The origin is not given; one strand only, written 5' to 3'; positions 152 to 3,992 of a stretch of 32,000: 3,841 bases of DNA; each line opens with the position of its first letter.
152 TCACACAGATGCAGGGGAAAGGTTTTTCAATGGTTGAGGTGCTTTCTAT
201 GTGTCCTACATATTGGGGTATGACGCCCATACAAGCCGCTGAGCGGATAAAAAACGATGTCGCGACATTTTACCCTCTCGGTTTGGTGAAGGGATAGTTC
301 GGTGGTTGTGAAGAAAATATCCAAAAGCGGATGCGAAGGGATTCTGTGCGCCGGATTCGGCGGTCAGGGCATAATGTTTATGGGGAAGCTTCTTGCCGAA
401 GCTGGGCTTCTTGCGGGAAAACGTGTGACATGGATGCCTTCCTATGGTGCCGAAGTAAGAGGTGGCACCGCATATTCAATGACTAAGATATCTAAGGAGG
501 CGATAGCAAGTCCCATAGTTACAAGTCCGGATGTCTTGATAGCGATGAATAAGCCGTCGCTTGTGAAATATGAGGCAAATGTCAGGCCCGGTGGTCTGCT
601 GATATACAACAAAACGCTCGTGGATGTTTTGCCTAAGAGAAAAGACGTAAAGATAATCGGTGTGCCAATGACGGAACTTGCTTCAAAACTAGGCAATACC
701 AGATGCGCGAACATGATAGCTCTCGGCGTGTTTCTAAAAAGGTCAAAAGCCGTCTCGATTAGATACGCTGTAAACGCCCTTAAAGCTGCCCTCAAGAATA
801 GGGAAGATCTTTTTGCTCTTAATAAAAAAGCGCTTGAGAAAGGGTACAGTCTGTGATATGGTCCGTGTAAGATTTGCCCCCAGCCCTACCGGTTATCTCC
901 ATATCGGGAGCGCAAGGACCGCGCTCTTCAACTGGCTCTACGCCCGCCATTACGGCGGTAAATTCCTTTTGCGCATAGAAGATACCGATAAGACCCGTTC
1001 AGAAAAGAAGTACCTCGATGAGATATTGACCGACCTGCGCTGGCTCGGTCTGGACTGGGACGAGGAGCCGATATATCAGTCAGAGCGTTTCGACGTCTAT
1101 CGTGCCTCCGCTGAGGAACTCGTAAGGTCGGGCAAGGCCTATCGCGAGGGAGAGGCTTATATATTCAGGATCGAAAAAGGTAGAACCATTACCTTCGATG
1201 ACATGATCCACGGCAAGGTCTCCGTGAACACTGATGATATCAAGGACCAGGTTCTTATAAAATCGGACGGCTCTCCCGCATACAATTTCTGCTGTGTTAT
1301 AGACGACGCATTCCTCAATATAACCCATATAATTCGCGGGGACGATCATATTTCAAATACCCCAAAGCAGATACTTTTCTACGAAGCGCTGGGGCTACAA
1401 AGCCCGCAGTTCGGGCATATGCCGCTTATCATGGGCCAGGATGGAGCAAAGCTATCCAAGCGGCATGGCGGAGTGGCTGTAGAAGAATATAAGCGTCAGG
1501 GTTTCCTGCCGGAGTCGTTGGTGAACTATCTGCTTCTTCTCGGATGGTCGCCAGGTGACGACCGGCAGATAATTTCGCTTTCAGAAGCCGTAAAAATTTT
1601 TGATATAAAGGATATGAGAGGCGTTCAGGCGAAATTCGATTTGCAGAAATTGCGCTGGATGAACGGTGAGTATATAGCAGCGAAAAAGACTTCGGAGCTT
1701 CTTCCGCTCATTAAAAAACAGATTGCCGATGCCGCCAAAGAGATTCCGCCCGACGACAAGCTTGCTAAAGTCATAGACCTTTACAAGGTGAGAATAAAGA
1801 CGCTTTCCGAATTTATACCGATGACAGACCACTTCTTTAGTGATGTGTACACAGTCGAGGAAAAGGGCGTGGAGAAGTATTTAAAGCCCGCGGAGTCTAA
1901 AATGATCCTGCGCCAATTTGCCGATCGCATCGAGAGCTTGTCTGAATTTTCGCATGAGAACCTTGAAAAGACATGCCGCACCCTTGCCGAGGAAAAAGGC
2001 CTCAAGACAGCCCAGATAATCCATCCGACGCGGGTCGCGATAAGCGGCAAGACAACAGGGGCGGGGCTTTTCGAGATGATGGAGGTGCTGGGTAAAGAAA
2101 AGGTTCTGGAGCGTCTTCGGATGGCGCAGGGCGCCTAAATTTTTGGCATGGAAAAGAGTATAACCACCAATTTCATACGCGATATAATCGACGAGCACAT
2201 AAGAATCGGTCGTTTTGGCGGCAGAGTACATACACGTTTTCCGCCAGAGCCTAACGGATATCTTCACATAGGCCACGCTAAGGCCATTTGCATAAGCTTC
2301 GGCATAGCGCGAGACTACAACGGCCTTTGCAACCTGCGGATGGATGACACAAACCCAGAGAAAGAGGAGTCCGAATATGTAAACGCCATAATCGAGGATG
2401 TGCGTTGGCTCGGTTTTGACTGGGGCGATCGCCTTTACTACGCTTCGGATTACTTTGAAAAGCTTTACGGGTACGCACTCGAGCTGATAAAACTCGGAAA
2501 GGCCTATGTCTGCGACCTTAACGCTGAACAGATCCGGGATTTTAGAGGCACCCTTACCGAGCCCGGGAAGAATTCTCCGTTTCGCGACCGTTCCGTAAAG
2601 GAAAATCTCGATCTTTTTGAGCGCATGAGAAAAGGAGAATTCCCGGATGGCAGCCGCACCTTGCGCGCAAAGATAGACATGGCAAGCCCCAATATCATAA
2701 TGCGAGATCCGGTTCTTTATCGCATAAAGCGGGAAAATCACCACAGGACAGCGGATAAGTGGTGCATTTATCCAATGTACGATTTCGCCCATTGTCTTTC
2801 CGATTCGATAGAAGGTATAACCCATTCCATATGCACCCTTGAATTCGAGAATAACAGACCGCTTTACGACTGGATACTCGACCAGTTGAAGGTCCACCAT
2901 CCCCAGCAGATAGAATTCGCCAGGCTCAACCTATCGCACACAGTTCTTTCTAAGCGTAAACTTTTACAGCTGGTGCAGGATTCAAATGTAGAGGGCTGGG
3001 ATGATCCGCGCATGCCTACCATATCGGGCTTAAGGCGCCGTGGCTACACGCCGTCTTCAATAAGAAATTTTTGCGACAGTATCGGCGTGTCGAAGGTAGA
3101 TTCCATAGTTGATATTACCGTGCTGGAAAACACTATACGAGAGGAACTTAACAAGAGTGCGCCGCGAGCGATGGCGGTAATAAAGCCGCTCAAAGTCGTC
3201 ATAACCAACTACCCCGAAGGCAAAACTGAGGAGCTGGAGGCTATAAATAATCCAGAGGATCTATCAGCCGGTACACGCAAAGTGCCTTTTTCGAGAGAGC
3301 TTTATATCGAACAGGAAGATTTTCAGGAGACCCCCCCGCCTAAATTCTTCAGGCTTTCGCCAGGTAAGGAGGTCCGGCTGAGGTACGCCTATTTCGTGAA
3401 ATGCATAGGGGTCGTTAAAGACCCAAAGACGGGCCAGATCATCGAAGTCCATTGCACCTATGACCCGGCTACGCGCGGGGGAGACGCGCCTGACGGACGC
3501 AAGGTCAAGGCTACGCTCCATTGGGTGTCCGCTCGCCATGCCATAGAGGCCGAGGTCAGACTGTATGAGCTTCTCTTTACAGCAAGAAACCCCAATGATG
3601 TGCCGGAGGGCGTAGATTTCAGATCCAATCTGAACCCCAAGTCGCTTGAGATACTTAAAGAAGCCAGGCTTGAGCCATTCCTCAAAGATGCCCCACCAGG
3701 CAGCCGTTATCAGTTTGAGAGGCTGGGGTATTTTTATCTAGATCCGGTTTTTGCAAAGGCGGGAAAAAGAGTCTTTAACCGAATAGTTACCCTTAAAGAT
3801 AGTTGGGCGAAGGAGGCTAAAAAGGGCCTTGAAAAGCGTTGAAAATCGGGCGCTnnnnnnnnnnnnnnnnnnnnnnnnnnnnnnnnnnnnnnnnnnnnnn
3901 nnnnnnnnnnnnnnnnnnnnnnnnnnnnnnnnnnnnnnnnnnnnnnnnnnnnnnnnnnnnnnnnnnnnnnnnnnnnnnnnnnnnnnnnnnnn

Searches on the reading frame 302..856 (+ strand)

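Call 94: search_protein_families(library=pfam, proteins=[window:302-856:+])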
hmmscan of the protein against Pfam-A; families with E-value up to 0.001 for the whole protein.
window:302-856:+ (184 aa): 1 family
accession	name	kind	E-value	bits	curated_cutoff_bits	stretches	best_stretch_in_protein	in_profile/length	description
PF01558.24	POR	-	2.6e-41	142.1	27.4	1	20-182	1-172/173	Pyruvate ferredoxin/flavodoxin oxidoreductase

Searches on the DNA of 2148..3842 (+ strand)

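Call 95: search_rna_families(sources=[L150, L155, L156, L040, L035], threshold=evalue, max_evalue=1)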
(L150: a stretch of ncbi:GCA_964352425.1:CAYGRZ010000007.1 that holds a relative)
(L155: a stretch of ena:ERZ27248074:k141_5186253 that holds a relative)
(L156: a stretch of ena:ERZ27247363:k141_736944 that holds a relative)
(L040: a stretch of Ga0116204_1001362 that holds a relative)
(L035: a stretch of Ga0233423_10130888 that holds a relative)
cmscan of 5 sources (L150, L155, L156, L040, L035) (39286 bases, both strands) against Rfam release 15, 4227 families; matches with E-value up to 1: 15.
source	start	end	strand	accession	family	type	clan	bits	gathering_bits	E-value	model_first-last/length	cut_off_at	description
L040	3034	3463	+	RF00010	RNaseP_bact_a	Gene; ribozyme;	CL00002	148.1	100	6.7e-46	1-367/367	no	Bacterial RNase P class A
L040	1573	1646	+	RF00005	tRNA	Gene; tRNA;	CL00001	71.6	29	6.7e-14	1-71/71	no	tRNA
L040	1040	1113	+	RF00005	tRNA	Gene; tRNA;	CL00001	67.5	29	9.2e-13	1-71/71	no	tRNA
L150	4948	5018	+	RF00005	tRNA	Gene; tRNA;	CL00001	65.2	29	3.9e-12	1-71/71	no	tRNA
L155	5226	5296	+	RF00005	tRNA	Gene; tRNA;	CL00001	65.2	29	3.9e-12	1-71/71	no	tRNA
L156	5238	5308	+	RF00005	tRNA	Gene; tRNA;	CL00001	64.3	29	7.1e-12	1-71/71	no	tRNA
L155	5553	5627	+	RF00005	tRNA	Gene; tRNA;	CL00001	55.9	29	1.4e-09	1-71/71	no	tRNA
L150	7080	7154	+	RF00005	tRNA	Gene; tRNA;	CL00001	55.4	29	2e-09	1-71/71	no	tRNA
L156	5787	5861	+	RF00005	tRNA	Gene; tRNA;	CL00001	54.4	29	3.8e-09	1-71/71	no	tRNA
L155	5440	5521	+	RF00005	tRNA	Gene; tRNA;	CL00001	50.6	29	4.1e-08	1-71/71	no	tRNA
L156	5483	5564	+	RF00005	tRNA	Gene; tRNA;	CL00001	49.9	29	6.7e-08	1-71/71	no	tRNA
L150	6230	6311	+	RF00005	tRNA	Gene; tRNA;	CL00001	49.8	29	7e-08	1-71/71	no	tRNA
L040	1040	1114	-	RF04354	Plastid-ycf2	Cis-reg;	-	30.1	65.7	0.021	1-75/75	no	Plastid-ycf2 5UTR RNA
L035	1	73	-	RF00005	tRNA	Gene; tRNA;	CL00001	28.9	29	0.04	1-62/71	3'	tRNA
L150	3174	3226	+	RF02097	mir-1662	Gene; miRNA;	-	27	85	0.25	7-60/66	no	mir-1662 microRNA precursor family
